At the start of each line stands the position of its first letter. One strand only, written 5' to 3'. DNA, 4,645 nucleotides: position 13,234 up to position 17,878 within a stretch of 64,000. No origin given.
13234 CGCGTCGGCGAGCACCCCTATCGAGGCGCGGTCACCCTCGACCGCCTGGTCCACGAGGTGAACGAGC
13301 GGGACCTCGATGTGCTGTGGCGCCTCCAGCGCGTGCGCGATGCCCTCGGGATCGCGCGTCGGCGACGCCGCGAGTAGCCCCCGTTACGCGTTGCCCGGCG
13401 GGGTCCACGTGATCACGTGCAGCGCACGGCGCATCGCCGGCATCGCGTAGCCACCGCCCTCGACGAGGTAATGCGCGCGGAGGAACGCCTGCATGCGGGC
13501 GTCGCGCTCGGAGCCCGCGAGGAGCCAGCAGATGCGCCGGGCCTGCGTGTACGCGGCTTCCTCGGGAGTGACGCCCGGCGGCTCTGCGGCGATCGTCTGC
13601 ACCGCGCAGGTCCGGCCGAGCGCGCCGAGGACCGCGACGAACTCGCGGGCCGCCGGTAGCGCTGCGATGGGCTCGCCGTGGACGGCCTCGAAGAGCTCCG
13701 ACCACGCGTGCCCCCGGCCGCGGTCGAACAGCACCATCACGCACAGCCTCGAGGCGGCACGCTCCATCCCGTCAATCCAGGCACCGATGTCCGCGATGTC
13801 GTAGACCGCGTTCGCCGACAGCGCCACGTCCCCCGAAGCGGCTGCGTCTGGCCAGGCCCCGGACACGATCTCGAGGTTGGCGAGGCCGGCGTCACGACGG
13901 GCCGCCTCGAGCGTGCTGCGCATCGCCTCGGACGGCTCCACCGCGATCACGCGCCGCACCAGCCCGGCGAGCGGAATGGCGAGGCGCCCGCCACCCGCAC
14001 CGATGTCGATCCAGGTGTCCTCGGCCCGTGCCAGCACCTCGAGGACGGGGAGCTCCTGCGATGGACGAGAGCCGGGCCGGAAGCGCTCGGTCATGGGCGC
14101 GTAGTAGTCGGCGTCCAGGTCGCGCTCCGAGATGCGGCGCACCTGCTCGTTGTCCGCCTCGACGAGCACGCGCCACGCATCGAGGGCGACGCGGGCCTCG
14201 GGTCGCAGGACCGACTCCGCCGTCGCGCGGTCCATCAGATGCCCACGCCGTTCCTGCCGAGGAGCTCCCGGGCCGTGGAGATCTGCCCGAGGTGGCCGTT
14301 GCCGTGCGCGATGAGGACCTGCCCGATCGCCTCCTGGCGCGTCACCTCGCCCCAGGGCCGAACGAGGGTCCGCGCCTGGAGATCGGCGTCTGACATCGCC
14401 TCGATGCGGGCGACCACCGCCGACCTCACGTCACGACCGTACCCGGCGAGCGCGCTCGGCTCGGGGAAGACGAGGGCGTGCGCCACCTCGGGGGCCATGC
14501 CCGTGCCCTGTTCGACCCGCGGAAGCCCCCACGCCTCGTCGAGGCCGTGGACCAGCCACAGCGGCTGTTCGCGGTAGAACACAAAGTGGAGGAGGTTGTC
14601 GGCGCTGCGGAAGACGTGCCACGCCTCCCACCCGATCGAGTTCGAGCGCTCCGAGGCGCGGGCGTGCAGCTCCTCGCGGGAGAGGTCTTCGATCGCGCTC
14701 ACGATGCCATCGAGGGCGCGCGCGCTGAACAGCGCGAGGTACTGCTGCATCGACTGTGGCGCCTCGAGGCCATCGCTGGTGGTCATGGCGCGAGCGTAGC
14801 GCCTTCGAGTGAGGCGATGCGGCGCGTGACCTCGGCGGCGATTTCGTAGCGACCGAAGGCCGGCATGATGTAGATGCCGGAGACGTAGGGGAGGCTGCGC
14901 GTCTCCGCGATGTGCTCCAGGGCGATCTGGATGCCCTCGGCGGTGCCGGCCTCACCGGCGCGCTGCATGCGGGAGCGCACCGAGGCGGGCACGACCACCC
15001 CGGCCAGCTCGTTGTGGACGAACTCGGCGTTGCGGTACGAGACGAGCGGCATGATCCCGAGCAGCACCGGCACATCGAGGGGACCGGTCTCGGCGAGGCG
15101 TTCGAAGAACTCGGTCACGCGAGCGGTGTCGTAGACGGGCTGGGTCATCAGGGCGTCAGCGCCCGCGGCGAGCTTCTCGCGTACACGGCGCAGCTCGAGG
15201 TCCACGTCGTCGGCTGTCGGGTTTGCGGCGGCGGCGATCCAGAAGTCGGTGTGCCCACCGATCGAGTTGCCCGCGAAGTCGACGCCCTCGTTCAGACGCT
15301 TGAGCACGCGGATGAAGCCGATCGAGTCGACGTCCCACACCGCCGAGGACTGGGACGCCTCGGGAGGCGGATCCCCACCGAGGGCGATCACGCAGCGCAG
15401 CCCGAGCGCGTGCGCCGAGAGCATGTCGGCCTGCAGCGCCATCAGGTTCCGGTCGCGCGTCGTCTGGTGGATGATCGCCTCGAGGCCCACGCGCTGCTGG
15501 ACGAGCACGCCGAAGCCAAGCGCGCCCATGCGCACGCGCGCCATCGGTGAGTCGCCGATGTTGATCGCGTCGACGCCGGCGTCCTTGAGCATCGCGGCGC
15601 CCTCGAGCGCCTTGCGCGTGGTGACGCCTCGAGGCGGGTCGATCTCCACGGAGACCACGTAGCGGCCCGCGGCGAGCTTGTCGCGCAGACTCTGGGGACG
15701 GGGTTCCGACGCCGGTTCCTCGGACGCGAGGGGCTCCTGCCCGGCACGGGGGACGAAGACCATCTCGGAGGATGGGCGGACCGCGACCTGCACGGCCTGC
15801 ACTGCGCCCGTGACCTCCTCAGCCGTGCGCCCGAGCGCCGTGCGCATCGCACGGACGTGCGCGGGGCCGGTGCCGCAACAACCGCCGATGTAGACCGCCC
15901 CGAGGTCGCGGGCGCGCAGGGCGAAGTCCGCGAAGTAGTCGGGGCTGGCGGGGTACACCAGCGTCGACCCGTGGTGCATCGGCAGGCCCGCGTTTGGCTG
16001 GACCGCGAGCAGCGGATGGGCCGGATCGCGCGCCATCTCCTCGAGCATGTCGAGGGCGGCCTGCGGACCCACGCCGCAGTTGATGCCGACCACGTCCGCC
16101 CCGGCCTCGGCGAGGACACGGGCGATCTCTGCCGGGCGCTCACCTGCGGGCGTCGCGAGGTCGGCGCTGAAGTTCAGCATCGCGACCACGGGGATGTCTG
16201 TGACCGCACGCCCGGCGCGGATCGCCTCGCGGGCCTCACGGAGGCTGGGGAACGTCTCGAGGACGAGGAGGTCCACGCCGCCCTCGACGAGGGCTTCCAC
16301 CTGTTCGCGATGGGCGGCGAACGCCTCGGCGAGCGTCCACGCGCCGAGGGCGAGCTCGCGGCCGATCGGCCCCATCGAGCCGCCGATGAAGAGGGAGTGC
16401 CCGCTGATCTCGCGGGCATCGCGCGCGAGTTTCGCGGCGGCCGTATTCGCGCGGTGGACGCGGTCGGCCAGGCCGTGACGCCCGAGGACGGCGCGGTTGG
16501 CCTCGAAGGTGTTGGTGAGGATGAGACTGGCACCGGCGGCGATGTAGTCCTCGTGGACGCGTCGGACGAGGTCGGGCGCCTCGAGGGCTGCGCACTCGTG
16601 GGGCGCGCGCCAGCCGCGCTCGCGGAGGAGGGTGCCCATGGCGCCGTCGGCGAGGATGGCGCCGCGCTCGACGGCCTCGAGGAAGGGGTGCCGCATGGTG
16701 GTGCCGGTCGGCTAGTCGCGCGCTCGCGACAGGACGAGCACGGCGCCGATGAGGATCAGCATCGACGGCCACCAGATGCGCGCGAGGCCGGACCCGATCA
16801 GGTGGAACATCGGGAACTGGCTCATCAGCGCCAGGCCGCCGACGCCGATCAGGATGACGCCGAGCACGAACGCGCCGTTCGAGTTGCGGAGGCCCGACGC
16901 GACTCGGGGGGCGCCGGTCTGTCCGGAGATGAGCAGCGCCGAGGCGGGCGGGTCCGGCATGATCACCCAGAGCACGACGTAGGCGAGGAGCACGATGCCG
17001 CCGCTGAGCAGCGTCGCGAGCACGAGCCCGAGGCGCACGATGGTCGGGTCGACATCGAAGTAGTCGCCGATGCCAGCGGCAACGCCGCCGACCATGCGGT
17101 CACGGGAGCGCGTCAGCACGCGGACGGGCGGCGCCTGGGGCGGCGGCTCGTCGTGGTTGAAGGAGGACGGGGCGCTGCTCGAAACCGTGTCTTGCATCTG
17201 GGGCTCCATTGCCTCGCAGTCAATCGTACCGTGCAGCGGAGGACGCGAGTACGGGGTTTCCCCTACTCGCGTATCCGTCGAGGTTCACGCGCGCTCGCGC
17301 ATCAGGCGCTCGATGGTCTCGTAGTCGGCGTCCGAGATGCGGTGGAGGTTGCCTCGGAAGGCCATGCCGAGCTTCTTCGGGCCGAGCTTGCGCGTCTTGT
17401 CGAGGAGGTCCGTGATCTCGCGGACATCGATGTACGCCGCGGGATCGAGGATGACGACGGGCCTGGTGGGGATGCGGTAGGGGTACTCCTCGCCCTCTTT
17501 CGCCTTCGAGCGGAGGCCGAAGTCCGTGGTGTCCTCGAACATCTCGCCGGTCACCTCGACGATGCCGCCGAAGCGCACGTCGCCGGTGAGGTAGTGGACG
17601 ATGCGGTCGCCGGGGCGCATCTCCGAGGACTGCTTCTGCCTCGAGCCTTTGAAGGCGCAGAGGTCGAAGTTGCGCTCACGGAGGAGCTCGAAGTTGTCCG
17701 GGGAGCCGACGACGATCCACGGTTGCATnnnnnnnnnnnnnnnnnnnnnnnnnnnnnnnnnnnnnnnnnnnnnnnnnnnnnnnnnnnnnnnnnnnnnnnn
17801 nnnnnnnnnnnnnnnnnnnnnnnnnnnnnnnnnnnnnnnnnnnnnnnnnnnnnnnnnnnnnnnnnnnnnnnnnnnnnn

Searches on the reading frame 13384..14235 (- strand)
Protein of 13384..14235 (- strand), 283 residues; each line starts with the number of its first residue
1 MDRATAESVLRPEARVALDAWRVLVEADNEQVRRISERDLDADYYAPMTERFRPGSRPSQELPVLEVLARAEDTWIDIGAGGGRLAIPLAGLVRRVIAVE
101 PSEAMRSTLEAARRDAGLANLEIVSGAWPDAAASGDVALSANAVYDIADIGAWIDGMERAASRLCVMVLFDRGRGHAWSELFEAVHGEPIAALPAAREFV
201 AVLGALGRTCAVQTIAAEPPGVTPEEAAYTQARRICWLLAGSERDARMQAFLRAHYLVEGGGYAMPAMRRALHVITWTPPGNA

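Call 70: search_protein_families(library=pfam, proteins=[window:13384-14235:-], max_evalue=0.0001)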
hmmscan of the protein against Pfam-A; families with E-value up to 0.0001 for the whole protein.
window:13384-14235:- (283 aa): 2 families
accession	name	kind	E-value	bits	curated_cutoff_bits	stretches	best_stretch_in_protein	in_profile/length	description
PF13649.12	Methyltransf_25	-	8.1e-06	26.9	27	1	77-155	3-87/97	Methyltransferase domain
PF08241.18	Methyltransf_11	-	1.2e-05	26.2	21.2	1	76-159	1-85/95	Methyltransferase domain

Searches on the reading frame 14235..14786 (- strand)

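Call 71: search_protein_families(library=pfam, proteins=[window:14235-14786:-], max_evalue=0.0001)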
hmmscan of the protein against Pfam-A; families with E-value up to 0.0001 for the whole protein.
window:14235-14786:- (183 aa): 1 family
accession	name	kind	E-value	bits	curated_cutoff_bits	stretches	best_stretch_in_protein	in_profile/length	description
PF12867.12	DinB_2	-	5e-15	56.5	24.8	1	26-169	7-128/128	DinB superfamily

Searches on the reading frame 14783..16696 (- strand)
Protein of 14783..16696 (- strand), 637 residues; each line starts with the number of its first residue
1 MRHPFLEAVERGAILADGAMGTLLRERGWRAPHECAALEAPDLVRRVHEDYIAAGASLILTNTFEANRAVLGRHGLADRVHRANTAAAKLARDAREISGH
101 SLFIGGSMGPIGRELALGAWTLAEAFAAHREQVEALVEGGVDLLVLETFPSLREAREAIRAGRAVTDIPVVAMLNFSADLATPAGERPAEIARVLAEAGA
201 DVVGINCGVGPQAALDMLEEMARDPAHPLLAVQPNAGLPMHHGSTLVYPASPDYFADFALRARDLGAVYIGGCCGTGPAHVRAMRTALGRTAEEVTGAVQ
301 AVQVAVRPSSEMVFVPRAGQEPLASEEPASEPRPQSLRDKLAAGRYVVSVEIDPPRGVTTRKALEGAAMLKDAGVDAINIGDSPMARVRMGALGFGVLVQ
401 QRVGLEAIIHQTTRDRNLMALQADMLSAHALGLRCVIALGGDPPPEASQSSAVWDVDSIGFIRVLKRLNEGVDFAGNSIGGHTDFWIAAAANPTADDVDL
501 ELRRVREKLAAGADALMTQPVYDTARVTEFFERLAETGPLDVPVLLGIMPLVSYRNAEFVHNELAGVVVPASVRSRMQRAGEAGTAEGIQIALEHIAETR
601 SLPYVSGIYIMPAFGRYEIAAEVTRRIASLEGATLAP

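Call 71: search_protein_families(library=pfam, proteins=[window:14783-16696:-], max_evalue=0.0001)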
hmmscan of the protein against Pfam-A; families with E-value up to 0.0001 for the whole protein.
window:14783-16696:- (637 aa): 3 families
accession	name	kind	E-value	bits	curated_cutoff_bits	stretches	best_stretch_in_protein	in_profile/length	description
PF02574.22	S-methyl_trans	-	4.9e-66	223.9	22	1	15-288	2-283/283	Homocysteine S-methyltransferase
PF02219.23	MTHFR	-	1.1e-29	104.1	24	1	337-599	2-260/287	Methylenetetrahydrofolate reductase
PF25509.1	DUF7916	-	2.7e-06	27.1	27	0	51-206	49-199/296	Domain of unknown function (DUF7916)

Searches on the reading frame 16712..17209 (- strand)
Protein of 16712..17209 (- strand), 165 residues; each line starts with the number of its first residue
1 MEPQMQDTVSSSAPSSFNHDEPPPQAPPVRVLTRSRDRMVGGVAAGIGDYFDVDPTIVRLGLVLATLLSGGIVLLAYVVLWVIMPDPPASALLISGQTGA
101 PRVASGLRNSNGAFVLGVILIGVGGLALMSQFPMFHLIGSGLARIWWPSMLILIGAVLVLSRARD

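Call 71: search_protein_families(library=pfam, proteins=[window:16712-17209:-], max_evalue=0.0001)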
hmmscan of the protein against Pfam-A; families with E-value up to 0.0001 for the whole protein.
window:16712-17209:- (165 aa): 2 families
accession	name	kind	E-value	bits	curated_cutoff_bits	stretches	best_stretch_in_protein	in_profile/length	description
PF04024.17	PspC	-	5.5e-21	74.6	25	1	32-86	3-57/58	PspC domain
PF18917.5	LiaI-LiaF-like_TM1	-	2.7e-05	24.6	27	1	115-158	2-41/42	LiaI-LiaF-like transmembrane region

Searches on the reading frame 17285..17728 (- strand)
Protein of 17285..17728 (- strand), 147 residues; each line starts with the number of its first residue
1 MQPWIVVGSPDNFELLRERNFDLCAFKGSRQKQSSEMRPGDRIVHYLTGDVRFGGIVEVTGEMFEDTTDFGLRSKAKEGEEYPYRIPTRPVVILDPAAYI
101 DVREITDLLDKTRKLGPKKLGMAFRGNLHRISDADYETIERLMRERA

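Call 71: search_protein_families(library=pfam, proteins=[window:17285-17728:-], max_evalue=0.0001)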
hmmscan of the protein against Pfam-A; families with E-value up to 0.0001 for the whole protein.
window:17285-17728:- (147 aa): 1 family
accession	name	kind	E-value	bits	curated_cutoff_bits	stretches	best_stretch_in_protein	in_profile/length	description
PF01878.24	EVE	-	3.7e-09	37.2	23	1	4-141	3-144/145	EVE domain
